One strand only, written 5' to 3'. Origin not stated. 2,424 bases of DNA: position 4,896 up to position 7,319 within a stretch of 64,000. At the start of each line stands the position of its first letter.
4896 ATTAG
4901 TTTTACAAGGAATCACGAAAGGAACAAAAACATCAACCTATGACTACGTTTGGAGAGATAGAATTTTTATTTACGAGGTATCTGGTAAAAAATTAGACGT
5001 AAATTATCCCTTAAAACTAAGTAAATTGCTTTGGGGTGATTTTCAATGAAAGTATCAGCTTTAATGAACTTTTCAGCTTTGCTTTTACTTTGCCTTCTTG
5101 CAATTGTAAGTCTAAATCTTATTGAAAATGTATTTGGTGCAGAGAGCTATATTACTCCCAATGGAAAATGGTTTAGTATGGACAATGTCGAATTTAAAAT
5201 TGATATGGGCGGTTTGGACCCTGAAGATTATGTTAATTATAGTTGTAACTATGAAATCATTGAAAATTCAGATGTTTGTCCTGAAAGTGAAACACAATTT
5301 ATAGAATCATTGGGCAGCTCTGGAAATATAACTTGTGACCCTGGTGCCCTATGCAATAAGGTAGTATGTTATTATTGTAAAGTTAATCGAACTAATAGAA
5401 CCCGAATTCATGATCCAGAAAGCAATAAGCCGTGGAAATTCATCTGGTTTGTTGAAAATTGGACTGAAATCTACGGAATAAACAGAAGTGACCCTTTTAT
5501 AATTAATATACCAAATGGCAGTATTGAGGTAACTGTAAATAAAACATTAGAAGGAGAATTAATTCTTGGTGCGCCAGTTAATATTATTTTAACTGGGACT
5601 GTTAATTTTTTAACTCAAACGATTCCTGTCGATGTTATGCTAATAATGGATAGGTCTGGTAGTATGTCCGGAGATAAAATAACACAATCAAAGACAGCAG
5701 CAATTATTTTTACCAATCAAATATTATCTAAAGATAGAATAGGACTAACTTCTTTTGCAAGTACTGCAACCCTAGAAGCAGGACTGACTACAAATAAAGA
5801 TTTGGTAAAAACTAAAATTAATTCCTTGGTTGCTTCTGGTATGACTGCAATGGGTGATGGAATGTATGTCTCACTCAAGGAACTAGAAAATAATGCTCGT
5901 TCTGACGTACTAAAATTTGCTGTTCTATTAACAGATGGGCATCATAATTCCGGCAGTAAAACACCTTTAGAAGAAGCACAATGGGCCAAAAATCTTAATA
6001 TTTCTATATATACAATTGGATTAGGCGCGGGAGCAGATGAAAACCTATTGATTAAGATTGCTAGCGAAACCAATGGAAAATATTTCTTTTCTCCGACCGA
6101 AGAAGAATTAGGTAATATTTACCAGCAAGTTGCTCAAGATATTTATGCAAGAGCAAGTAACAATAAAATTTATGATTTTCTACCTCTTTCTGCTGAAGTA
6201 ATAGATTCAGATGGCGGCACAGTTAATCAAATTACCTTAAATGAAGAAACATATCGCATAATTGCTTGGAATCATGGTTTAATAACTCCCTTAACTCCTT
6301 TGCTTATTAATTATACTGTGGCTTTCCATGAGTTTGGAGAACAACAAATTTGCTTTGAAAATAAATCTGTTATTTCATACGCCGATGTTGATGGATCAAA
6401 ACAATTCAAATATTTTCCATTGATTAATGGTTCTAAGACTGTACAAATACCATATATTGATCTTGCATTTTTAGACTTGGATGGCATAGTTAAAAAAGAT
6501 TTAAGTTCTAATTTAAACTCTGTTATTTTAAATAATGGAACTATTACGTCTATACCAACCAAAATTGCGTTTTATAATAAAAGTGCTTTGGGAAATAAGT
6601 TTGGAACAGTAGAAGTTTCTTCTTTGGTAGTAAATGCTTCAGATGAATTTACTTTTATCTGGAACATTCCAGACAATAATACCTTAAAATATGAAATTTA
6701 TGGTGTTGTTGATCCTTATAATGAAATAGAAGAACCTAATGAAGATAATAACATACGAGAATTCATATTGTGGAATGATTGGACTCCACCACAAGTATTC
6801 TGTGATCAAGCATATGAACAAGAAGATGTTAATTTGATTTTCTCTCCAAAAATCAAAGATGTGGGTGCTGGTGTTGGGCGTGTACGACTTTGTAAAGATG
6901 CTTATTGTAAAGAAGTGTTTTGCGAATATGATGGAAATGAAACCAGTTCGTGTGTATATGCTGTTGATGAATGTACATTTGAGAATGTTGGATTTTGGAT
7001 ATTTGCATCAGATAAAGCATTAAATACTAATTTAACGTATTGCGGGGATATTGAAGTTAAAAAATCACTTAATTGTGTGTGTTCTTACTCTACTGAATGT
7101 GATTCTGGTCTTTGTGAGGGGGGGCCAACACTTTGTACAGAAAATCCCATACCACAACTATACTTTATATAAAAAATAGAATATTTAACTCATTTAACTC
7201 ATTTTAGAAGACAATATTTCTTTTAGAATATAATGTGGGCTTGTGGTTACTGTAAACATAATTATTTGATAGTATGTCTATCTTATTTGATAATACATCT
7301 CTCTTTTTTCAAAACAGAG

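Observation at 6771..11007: Two giant secreted proteins share a roughly 135-aa Cys-rich C-terminal domain ending in a conserved ENP.P(Q/E)(L/M)YFI terminus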

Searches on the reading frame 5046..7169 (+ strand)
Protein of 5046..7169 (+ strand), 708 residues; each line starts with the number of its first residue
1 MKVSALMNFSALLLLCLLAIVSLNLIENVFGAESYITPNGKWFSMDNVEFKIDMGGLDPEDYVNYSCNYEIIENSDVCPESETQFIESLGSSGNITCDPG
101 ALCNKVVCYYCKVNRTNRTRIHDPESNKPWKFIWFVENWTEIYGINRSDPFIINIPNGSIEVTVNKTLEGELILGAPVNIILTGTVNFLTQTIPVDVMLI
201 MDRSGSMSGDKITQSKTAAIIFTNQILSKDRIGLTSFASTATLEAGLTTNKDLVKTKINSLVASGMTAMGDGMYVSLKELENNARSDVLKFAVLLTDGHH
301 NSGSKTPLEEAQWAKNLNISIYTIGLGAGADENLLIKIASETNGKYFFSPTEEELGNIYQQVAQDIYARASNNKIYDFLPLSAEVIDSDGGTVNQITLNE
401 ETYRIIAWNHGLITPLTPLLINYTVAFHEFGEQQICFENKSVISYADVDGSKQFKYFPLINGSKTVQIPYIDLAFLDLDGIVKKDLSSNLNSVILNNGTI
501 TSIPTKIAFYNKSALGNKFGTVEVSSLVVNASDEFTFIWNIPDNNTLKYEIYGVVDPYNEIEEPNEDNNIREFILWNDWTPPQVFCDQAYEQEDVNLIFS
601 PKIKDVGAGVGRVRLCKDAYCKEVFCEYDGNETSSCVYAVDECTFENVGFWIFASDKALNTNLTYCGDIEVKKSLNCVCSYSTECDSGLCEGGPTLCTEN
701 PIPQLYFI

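Call 7: search_protein_families(library=pfam, proteins=[window:5046-7169:+], max_evalue=1)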
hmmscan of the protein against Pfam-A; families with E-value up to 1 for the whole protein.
window:5046-7169:+ (708 aa): 5 families
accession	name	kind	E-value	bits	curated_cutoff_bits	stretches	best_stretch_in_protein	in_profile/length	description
PF00092.34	VWA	-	1.2e-25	91.2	23.8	1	196-361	1-174/174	von Willebrand factor type A domain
PF13519.12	VWA_2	-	3e-13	50.8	27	1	197-299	1-107/107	von Willebrand factor type A domain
PF07705.17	CARDB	-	7.1e-10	39.5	22.7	1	487-571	20-99/101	CARDB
PF13768.12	VWA_3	-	9.8e-07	29.4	27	1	196-347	2-154/155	von Willebrand factor type A domain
PF11775.14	CobT_C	-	0.043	13.9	21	1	197-236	15-51/220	Cobalamin biosynthesis protein CobT VWA domain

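Call 17: find_encoding_contigs(protein=window:5046-7169:+, flank=2000, max_places=4)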
Protein window:5046-7169:+ (708 aa): 3 contigs read that carry it; 2 places shown.
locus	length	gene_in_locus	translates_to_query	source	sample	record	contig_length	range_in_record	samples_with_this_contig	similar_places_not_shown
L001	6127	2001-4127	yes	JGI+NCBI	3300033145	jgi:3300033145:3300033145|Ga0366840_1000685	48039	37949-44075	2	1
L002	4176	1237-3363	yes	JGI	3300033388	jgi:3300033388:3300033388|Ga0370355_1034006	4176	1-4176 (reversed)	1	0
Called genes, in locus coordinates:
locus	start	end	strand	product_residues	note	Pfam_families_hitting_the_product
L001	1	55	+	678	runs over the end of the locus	-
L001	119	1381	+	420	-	PF01909:NTP_transf_2, PF18765:Polbeta (weak)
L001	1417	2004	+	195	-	-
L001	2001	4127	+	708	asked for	PF00092:VWA, PF13519:VWA_2, PF13768:VWA_3 (weak), PF07705:CARDB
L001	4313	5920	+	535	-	-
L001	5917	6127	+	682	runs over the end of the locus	-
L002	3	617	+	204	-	?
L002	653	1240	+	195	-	-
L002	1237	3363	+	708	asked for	PF00092:VWA, PF13519:VWA_2, PF13768:VWA_3 (weak), PF07705:CARDB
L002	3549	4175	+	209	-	?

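Call 18: list_cluster_members(proteins=[window:5046-7169:+, window:8962-11007:+, window:11121-12926:+])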
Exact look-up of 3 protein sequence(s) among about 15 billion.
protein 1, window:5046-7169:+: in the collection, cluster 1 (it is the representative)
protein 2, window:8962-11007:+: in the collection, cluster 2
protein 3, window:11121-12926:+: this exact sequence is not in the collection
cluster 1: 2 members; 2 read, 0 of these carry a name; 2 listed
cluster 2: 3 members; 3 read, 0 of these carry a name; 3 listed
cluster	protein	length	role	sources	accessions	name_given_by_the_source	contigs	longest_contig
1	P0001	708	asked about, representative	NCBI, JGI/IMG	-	-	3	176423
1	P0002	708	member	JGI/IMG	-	-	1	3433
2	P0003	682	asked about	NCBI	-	-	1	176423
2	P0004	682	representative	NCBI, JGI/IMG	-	-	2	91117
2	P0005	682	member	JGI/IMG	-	-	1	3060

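Call 22: search_protein_families(library=ncbifam, proteins=[window:5046-7169:+], max_evalue=1)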
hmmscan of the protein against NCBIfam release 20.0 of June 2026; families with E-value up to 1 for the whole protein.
window:5046-7169:+ (708 aa): 5 families
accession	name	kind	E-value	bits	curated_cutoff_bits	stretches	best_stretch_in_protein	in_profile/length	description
NF047508.1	VWA_BatA_Lepto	exception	6e-18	64.9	380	1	192-362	86-269/315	VWA domain-containing protein BatA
TIGR03788.1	marine_srt_targ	equivalog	2.1e-12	46.3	551.65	1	189-356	266-435/629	marine proteobacterial sortase target protein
NF010238.0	PRK13685.1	subfamily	7.6e-11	41.6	432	1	197-366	99-298/335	hypothetical protein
TIGR03436.1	acidobact_VWFA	subfamily_domain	7.2e-08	32.3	81.25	1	191-366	63-282/324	VWA domain-containing protein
NF009943.0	PRK13406.1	equivalog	0.32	9.4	571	1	197-301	404-510/585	magnesium chelatase subunit D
